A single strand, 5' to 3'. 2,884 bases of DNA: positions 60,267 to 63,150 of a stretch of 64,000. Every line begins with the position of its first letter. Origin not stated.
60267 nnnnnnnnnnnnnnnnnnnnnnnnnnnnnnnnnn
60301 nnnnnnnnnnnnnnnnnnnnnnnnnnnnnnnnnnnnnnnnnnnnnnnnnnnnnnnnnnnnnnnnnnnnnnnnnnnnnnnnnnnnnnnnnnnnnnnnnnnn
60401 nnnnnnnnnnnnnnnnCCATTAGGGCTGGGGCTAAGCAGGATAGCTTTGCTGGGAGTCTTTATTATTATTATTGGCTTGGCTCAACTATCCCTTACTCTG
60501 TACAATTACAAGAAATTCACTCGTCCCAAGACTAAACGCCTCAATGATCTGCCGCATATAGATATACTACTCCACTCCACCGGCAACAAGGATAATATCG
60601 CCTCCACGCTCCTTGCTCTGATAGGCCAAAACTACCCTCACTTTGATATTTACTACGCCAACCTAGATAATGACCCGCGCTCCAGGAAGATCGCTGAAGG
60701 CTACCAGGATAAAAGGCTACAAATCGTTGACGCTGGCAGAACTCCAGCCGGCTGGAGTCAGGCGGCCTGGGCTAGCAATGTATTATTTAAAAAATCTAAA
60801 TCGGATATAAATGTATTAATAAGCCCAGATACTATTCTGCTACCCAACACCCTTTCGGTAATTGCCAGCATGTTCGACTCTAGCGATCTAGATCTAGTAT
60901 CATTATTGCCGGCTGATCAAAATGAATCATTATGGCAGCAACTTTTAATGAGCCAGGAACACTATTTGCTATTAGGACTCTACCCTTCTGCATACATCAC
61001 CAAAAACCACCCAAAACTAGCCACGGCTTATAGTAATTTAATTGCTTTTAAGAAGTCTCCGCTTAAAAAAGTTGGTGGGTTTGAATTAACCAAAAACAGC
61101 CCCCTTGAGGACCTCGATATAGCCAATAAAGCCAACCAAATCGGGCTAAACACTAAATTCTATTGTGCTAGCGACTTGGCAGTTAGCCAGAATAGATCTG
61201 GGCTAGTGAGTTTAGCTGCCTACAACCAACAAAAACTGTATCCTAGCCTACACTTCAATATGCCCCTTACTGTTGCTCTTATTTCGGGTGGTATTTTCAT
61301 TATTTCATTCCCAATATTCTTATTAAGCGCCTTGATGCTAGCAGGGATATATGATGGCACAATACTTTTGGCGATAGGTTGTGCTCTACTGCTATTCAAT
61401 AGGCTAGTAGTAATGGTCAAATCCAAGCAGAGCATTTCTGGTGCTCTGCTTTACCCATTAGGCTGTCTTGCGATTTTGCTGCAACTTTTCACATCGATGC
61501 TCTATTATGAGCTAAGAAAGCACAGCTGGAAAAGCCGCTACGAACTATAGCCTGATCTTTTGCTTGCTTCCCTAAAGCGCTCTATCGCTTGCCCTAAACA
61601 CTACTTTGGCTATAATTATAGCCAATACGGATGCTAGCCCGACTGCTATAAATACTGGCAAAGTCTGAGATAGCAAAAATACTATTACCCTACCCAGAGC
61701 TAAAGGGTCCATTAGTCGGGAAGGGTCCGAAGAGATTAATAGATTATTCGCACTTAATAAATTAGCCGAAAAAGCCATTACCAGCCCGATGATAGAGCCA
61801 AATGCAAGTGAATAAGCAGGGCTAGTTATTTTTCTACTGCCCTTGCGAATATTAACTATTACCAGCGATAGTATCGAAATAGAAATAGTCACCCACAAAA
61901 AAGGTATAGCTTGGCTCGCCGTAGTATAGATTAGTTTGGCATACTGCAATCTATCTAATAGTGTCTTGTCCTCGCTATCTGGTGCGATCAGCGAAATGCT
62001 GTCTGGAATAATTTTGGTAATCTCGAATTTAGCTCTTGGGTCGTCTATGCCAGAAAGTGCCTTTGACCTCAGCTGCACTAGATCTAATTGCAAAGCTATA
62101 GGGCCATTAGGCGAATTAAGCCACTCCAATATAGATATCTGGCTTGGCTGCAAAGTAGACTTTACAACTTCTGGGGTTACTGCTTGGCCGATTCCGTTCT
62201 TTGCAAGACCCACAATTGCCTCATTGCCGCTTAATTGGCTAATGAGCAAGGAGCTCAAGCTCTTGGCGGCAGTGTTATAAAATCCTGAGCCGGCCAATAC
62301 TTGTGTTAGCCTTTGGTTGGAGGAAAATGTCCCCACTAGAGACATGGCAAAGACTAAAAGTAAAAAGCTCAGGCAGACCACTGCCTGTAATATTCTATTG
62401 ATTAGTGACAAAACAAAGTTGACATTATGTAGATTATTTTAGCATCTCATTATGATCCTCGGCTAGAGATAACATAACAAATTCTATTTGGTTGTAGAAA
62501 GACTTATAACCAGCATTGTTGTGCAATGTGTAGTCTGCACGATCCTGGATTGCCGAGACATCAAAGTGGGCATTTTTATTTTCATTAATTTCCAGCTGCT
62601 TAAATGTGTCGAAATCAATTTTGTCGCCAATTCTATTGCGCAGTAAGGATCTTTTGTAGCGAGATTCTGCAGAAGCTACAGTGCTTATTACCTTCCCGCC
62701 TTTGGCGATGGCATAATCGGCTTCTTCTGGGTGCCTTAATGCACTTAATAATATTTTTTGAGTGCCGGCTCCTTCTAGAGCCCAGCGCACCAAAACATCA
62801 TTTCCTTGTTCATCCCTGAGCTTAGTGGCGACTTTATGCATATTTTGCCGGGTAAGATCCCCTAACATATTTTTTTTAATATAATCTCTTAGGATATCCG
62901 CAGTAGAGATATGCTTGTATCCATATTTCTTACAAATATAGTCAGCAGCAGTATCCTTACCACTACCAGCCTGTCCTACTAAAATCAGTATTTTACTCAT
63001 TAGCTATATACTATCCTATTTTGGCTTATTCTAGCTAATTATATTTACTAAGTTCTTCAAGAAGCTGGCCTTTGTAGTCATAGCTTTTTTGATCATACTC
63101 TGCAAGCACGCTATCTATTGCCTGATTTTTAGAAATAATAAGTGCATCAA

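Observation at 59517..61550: Single-polypeptide fusion of a lycopene-elongase-like UbiA prenyltransferase with a GT2 glycosyltransferase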

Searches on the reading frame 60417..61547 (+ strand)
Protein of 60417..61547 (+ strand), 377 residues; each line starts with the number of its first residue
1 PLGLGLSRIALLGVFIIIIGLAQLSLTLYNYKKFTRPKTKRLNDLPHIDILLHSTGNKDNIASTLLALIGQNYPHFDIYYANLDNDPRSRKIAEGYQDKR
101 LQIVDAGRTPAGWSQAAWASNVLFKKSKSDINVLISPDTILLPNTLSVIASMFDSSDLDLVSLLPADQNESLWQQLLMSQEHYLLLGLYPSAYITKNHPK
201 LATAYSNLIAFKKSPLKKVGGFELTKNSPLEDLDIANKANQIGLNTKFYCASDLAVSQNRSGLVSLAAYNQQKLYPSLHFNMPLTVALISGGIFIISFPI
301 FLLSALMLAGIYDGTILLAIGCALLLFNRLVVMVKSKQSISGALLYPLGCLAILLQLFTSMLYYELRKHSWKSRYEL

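Call 44: search_solved_structures(query=window:60417-61547:+, max_evalue=1, show_alignments=2)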
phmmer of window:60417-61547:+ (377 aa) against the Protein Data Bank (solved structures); distinct sequences matched with E-value up to 1: 0.

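Call 47: search_solved_structures(query=A3, max_evalue=0.1, show_alignments=3)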
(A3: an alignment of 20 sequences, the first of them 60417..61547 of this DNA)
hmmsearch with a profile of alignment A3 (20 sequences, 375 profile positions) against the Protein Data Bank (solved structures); distinct sequences matched with E-value up to 0.1: 48.
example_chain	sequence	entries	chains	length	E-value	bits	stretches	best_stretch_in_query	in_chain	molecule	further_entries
2z87_A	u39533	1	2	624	1.9e-22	83.1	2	23-167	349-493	Chondroitin synthase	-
2z86_A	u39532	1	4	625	1.9e-22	83.1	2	23-167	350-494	Chondroitin synthase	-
6yv7_A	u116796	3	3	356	2.2e-16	63.2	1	37-221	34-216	Glycosyl transferase, family 2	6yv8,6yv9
6yv7_B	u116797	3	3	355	2.7e-16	62.9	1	38-221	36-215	Glycosyl transferase, family 2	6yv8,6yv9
5tze_C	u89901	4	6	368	4e-14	55.7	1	46-158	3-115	Glycosyl transferase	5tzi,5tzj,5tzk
5tz8_A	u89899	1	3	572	8.5e-14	54.7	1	46-158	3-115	Glycosyl transferase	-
6p61_A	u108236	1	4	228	1.9e-13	53.5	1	38-148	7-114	Glycosyltransferase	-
5hea_A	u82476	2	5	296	5.8e-13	51.9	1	45-156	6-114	Putative glycosyltransferase (GalT1)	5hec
8vh7_A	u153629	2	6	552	9.7e-13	51.2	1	40-179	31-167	Heparosan synthase B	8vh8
8viw_A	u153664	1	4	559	9.9e-13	51.1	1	40-179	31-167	Heparosan synthase B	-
3bcv_A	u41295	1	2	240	1.1e-12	50.9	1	43-136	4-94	Putative glycosyltransferase protein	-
9omj_A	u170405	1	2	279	9.3e-12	47.9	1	45-163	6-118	Glycosyltransferase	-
9omm_A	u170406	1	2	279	9.4e-12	47.9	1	45-163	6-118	Glycosyltransferase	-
9omh_A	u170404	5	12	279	9.4e-12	47.9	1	45-163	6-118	Glycosyltransferase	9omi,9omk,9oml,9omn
3l7m_A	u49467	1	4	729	4.2e-10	42.5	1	44-155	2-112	Teichoic acid biosynthesis protein F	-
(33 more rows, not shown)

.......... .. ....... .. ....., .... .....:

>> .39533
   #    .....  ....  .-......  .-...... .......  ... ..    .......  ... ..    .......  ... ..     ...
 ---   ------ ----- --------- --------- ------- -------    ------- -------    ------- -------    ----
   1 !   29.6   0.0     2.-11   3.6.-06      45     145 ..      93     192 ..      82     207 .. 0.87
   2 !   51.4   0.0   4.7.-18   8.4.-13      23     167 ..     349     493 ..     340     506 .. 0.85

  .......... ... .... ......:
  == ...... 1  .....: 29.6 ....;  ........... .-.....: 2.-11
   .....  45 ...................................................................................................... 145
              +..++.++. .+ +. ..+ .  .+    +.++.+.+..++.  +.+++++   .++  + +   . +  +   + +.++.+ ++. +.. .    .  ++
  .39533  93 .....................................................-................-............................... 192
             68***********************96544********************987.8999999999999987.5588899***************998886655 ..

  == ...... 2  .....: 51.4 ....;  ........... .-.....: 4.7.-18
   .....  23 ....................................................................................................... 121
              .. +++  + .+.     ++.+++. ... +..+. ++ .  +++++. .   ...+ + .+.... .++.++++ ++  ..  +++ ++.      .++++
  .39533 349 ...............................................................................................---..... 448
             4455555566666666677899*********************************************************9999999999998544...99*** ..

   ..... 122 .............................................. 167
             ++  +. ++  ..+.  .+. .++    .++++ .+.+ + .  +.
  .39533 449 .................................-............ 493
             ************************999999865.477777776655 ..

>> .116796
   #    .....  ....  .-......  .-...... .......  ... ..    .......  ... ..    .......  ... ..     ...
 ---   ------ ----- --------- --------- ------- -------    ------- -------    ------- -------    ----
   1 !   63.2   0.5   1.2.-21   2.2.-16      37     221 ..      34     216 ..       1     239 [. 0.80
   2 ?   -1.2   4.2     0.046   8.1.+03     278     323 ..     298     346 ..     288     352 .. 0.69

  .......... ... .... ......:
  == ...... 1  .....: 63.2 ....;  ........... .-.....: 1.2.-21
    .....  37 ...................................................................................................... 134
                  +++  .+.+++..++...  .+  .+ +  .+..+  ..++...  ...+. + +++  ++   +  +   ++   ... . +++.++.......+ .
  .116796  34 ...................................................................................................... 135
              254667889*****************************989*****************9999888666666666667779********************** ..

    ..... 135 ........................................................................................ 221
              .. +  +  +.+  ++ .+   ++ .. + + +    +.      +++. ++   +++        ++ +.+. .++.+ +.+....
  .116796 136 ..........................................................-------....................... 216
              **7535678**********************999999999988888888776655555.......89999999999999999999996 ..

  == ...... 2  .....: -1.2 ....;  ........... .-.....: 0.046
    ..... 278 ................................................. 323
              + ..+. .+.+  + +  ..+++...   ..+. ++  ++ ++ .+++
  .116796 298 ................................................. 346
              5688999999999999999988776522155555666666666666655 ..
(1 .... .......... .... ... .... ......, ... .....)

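Call 86: search_protein_representatives(protein=window:60417-61547:+)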
Query: 377 residues. Proteins with E-value up to 0.001 (for the whole library): 2378; up to 1e-10: 493; up to 1e-30: 10. The best 150 are listed.
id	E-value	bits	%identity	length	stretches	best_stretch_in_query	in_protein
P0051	2.4e-93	329.5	43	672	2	1-375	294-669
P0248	1.3e-90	320.5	43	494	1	4-376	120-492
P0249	8.3e-89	314.5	44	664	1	2-374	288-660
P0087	8.7e-87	307.9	41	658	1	2-377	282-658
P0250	4.1e-86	305.7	43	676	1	14-377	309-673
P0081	2.9e-81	289.7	40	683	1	1-376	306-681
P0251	8.9e-80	284.8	41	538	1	6-376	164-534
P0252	9.9e-77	274.8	39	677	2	1-368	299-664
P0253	1.6e-45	172.2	60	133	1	247-375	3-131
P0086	1.3e-32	129.6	29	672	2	17-372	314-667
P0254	7.1e-27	110.8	26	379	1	37-374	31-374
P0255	2.7e-25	105.6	23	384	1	11-375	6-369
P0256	8.0e-24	100.8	22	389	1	14-357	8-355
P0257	8.5e-24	100.7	26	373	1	22-374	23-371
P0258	3.6e-22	95.3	24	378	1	30-374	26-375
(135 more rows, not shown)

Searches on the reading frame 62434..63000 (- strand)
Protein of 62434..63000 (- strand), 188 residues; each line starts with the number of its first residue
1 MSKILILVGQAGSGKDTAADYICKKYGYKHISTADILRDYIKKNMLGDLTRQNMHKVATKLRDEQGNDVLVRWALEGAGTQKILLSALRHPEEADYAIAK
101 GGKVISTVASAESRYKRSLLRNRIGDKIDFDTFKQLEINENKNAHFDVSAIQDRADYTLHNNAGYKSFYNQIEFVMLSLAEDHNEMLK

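Call 51: search_protein_families(library=pfam, proteins=[window:62434-63000:-], max_evalue=0.001)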
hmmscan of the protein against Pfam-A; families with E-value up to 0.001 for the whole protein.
window:62434-63000:- (188 aa): 4 families
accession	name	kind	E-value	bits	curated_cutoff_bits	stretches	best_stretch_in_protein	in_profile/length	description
PF13207.12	AAA_17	-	4.2e-12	47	27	1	8-65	1-57/136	AAA domain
PF00406.28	ADK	-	8.9e-08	32.8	26.8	1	7-56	1-51/151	Adenylate kinase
PF13238.12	AAA_18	-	1.2e-06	29.4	29.4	1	6-129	2-119/128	AAA domain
PF21448.3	DNMK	-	2.3e-05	24.6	27.1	1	3-65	1-61/232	Deoxynucleotide monophosphate kinase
